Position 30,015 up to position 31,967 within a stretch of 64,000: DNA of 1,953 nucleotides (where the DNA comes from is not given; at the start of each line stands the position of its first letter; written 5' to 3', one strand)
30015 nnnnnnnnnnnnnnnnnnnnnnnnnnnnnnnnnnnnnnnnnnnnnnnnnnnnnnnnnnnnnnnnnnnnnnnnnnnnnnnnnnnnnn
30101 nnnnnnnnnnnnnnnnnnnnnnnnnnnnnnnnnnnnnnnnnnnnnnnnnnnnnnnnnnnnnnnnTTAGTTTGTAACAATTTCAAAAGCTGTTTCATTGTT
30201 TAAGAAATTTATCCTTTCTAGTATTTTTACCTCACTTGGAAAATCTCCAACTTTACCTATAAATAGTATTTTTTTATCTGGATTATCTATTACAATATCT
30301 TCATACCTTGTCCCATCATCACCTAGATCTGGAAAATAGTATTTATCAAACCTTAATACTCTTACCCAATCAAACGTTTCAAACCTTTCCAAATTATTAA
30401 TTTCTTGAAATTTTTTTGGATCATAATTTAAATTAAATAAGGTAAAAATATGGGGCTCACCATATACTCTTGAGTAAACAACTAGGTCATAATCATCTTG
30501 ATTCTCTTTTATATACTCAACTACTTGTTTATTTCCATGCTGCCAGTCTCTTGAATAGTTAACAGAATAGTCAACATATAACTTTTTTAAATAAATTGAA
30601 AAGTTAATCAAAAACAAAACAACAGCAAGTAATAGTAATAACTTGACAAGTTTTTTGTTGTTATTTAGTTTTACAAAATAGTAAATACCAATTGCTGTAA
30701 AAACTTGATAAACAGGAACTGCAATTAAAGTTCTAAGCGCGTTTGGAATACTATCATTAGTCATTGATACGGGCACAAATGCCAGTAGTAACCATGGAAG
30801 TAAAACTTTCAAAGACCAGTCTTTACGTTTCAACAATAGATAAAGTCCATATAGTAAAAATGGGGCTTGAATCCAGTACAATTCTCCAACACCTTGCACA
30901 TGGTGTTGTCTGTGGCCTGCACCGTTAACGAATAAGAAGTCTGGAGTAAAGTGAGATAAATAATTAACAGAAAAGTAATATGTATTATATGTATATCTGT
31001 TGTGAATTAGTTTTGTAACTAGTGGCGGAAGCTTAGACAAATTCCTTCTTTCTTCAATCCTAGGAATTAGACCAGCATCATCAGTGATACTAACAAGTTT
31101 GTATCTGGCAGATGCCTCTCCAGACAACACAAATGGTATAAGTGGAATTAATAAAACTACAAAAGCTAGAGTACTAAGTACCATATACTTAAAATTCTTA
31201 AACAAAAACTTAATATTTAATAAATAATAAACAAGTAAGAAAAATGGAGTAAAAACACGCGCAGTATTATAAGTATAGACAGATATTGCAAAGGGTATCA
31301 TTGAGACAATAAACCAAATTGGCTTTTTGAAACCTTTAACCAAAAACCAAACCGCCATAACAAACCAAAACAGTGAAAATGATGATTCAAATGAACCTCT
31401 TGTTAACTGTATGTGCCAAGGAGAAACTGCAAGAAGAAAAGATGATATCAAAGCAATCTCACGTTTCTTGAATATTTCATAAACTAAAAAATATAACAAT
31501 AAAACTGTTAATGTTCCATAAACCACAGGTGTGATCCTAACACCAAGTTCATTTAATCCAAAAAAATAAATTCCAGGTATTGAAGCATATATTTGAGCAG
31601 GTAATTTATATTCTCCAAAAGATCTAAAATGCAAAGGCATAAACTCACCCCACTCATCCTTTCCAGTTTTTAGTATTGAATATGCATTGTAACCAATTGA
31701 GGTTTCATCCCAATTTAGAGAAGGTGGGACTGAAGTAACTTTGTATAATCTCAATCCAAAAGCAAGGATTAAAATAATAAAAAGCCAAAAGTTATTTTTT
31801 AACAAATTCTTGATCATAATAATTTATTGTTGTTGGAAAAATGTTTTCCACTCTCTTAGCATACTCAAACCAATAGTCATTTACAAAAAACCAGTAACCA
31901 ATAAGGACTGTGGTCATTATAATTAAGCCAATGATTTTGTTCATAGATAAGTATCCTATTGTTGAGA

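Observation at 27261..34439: Five tandem ArnT/PMT-like GT-C paralogs forming one 7.2-kb array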

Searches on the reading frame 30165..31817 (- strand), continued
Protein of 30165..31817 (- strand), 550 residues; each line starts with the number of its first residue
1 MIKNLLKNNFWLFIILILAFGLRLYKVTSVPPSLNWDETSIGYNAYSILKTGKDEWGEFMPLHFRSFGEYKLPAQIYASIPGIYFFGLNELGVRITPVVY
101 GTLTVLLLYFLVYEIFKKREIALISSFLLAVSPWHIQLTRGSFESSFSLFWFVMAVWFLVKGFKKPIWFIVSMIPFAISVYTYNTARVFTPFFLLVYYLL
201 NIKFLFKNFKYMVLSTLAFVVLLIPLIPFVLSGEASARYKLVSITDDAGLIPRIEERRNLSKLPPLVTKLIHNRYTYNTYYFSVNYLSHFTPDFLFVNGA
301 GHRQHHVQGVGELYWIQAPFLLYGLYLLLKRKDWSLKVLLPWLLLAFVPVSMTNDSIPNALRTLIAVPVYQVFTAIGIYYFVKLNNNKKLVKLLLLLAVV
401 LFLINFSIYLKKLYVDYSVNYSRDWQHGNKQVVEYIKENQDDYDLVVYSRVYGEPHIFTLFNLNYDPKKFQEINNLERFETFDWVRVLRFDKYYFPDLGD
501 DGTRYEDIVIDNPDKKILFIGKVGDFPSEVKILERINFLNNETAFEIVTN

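Call 39: fold_search(model_id=the predicted structure, library=pdb)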
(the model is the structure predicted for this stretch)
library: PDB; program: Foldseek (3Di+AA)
matches with E <= 10: 227; with E <= 0.001: 29
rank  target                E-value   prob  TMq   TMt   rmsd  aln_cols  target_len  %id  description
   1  7e9s_A                3.5e-09  1.00  0.49  0.33  11.9       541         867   16  Archaeal oligosaccharyltransferase AglB from Archaeoglobus fulgidus in complex with an inhibitory peptide and a dolich (released 2021-09-08)
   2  5gmy_A                7.1e-09  1.00  0.50  0.34  11.9       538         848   18  Crystal structure of the Archaeoglobus fulgidus oligosaccharyltransferase (O29867_ARCFU) tethered with an acceptor pep (released 2017-02-01)
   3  3wak                  7.7e-09  1.00  0.50  0.34  12.2       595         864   16  Crystal structure of the Archaeoglobus fulgidus oligosaccharyltransferase (O29867_ARCFU) in the apo form (released 2013-10-30)
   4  3waj                  1.1e-08  1.00  0.51  0.37  12.1       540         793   16  Crystal structure of the Archaeoglobus fulgidus oligosaccharyltransferase (O29867_ARCFU) complex with Zn and sulfate (released 2013-10-30)
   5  6s7o_A                5.0e-08  1.00  0.53  0.46  12.0       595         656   12  Cryo-EM structure of human oligosaccharyltransferase complex OST-A (released 2019-12-18)
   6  5ezm                  1.1e-07  1.00  0.56  0.57  12.0       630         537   10  Crystal Structure of ArnT from Cupriavidus metallidurans in the apo state (released 2016-02-17)
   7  8b6l_I                1.2e-07  1.00  0.50  0.42  12.7       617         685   12  Subtomogram average of the human Sec61-TRAP-OSTA-translocon (released 2022-12-07)
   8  9n9j_I                1.5e-07  1.00  0.53  0.43  12.4       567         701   11  Structure of a GRP94 folding intermediate engaged with a CCDC134- and FKBP11-bound secretory translocon (released 2025-11-19)
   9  6ftg_5                2.1e-07  1.00  0.56  0.48  12.6       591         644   12  Subtomogram average of OST-containing ribosome-translocon complexes from canine rough microsomal membranes (released 2018-03-21)
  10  6s7t_A                4.6e-07  1.00  0.52  0.42  12.0       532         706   14  Cryo-EM structure of human oligosaccharyltransferase complex OST-B (released 2019-12-18)
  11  5f15                  8.5e-07  1.00  0.54  0.54  12.6       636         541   10  Crystal Structure of ArnT from Cupriavidus metallidurans bound to Undecaprenyl phosphate (released 2016-02-17)
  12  8pn9_A                1.5e-06  1.00  0.51  0.44  12.0       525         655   13  Structure of human oligosaccharyltransferase OST-A complex bound to NGI-1 (released 2024-05-08)
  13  6gxc_A                2.6e-06  1.00  0.49  0.40  14.1       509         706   13  Bacterial oligosaccharyltransferase PglB in complex with an inhibitory peptide and a reactive lipid-linked oligosaccha (released 2018-11-14)
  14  8agc_A                4.8e-06  1.00  0.52  0.42  13.1       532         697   13  Structure of yeast oligosaccharylransferase complex with lipid-linked oligosaccharide and non-acceptor peptide bound (released 2022-12-07)
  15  5ogl_A                5.5e-06  1.00  0.49  0.39  13.8       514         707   12  Structure of bacterial oligosaccharyltransferase PglB in complex with an acceptor peptide and an lipid-linked oligosac (released 2017-10-25)
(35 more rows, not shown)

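Call 75: search_solved_structures(query=A2, max_evalue=1, show_alignments=4)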
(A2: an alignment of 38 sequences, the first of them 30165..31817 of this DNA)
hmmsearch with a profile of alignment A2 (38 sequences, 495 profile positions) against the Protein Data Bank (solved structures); distinct sequences matched with E-value up to 1: 1.
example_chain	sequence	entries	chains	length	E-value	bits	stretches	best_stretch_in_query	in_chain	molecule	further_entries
5ezm_A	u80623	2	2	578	0.0055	18.6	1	67-224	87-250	4-amino-4-deoxy-L-arabinose transferase or related glycosyltransferases of PMT family | 4-amino-4-deoxy-L-arabinose (L-Ara4N) transferase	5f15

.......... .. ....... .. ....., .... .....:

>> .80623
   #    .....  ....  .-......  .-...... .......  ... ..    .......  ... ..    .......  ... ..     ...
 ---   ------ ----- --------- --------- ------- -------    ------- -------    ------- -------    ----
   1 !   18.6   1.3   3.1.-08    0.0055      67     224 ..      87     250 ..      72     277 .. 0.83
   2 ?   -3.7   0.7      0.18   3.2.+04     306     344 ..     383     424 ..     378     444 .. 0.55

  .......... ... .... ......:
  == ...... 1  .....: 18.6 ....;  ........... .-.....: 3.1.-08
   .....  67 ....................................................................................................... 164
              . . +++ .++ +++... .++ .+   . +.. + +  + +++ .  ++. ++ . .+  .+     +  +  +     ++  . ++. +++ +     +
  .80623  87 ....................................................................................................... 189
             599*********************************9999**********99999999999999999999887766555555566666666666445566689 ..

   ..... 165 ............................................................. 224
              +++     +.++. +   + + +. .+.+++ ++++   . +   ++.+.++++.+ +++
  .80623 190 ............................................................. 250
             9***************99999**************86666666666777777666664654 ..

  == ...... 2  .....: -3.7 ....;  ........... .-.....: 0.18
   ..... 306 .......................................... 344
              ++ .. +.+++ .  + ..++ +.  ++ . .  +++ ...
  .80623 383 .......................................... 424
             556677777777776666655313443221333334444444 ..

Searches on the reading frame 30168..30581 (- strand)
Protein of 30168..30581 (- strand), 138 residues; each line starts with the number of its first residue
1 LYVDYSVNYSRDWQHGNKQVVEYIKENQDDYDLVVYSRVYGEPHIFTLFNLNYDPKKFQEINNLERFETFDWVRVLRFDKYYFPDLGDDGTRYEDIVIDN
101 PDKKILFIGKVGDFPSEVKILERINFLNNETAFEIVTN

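Call 44: search_solved_structures(query=A3, max_evalue=10, show_alignments=3)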
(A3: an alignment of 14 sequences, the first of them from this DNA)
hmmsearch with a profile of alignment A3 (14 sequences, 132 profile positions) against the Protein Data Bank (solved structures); distinct sequences matched with E-value up to 10: 1.
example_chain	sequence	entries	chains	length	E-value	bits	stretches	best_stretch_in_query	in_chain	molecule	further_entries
6z1p_BY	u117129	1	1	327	1.1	12.7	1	74-129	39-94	mS93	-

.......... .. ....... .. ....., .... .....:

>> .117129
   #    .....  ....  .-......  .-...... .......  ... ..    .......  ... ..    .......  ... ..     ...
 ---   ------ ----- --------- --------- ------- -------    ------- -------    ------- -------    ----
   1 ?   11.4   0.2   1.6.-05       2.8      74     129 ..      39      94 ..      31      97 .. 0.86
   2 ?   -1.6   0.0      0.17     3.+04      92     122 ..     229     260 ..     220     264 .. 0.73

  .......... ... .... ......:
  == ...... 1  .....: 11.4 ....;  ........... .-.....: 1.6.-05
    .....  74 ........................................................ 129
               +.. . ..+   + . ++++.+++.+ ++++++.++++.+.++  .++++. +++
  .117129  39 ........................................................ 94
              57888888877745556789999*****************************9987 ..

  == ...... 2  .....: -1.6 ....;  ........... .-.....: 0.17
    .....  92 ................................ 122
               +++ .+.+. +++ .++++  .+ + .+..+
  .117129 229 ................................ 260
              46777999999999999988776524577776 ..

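Call 45: search_protein_families(library=pfam, proteins=[window:30168-30581:-], max_evalue=10)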
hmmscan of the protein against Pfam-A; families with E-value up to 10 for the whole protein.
seq(138 aa): 0 families

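Call 55: predict_structure(alignment_id=A4)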
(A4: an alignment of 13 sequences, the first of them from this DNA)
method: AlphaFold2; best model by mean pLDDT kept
length: 138 residues; sequences in the alignment: 13
mean_pLDDT: 83.5   pTM: 0.80
mean pLDDT of the five models: 83.5, 82.6, 81.8, 80.8, 77.3
residues with pLDDT >= 90: 56; 70-90: 61; 50-70: 15; < 50: 6
segments of 3 or more residues with pLDDT < 50: 1-6
pLDDT, mean of each block of 10 residues (from residue 1): 51 80 94 87 78 87 86 85 70 88 94 92 88 92
secondary structure, 60 per line:
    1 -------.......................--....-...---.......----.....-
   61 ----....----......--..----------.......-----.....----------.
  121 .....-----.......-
elements in order: H8-30 E33-36 H44-50 H55-59 E65-68 E73-78 H93-99 E105-109 E120-125 E131-137

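Call 57: fold_search(model_id=the predicted structure, library=pdb)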
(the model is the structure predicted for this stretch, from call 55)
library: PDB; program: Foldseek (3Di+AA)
matches with E <= 10: 223; with E <= 0.001: 0
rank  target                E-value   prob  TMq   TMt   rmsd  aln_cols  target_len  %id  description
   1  1zow_A                3.4e-01  0.30  0.34  0.18   7.7       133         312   10  Crystal Structure of S. aureus FabH, beta-ketoacyl carrier protein synthase III (released 2005-08-09)
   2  2w9t_A                5.0e-01  0.06  0.24  0.22   9.4       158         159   11  Staphylococcus aureus S1:DHFR (released 2009-03-24)
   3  8jsv_A                5.4e-01  0.07  0.25  0.20   9.7       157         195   11  Dihydrofolate reductase-like enzyme from Leptospira interrogans (selenomethionine derivative) (released 2024-06-26)
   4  5ujf                  6.1e-01  0.07  0.23  0.21  10.0       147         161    8  Crystal Structure of Mycobacterium tuberculosis Dihydrofolate Reductase Bound p218 Inhibitor (released 2017-02-01)
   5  9btx_C                6.5e-01  0.02  0.12  0.07  21.2       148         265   13  Structure of human MAIT A-F7 TCR in complex with human MR1-3,4-dihydroxybenzaldehyde (released 2024-12-25)
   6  4dfe_A                7.9e-01  0.14  0.30  0.16   7.3       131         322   11  Crystal structure of 3-oxoacyl-[acyl-carrier-protein] synthase III from Burkholderia xenovorans (released 2012-02-08)
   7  6pi9                  8.4e-01  0.08  0.30  0.20   9.3       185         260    6  Crystal structure of 16S rRNA methyltransferase RmtF in complex with S-Adenosyl-L-homocysteine (released 2019-07-10)
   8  1zg3                  1.2e+00  0.08  0.29  0.14   8.4       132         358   13  Crystal structure of the isoflavanone 4'-O-methyltransferase complexed with SAH and 2,7,4'-trihydroxyisoflavanone (released 2006-08-01)
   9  6pvd_C                1.2e+00  0.02  0.12  0.07  20.8       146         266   13  Structure of human MAIT A-F7 TCR in complex with human MR1-NV18.1 (released 2020-04-01)
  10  3ljc                  1.3e+00  0.03  0.13  0.08  12.4        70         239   13  Crystal structure of Lon N-terminal domain. (released 2010-07-21)
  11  9g33_CA               1.4e+00  0.08  0.19  0.12   5.4        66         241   14  Stalled 90S - Utp23-Krr1-deltaC3 (released 2025-06-18)
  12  7ufj_A                1.6e+00  0.01  0.12  0.07  21.1       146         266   13  Structure of human MR1-ethylvanillin in complex with human MAIT A-F7 TCR (released 2022-12-14)
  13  8bic_A                1.8e+00  0.07  0.33  0.19   8.3       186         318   11  O-Methyltransferase Plu4891 in complex with SAH (released 2023-03-08)
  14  8bic_B                1.9e+00  0.08  0.36  0.20   7.2       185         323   11  O-Methyltransferase Plu4891 in complex with SAH (released 2023-03-08)
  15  1zga                  1.9e+00  0.06  0.28  0.13   8.3       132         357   13  Crystal structure of isoflavanone 4'-O-methyltransferase complexed with (+)-6a-hydroxymaackiain (released 2006-08-01)
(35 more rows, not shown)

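Call 59: search_protein_representatives(alignment_id=A4)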
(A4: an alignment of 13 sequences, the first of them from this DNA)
Query: 13 sequences, 139 profile positions. Proteins with E-value up to 0.001 (for the whole library): 1750; up to 1e-10: 485; up to 1e-30: 9. The best 150 are listed.
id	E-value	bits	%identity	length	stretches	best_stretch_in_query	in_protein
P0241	2.0e-58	212.4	-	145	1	1-137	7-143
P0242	7.3e-56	204.2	-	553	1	1-138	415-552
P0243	2.1e-55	202.7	-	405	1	1-138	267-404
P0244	5.5e-52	191.6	-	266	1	2-138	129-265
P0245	5.7e-47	175.4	-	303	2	1-89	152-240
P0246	1.5e-41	157.8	-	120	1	20-138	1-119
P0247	4.6e-39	149.7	-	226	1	1-93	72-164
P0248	3.7e-36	140.3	-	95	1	45-137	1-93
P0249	5.5e-32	126.8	-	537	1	1-137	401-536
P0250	3.5e-28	114.5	-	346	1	4-137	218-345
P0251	2.4e-27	111.8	-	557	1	1-135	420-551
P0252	7.6e-27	110.1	-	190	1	4-137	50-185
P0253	2.7e-26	108.4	-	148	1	1-137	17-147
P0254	5.7e-26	107.3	-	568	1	1-138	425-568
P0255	2.0e-25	105.5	-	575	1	1-136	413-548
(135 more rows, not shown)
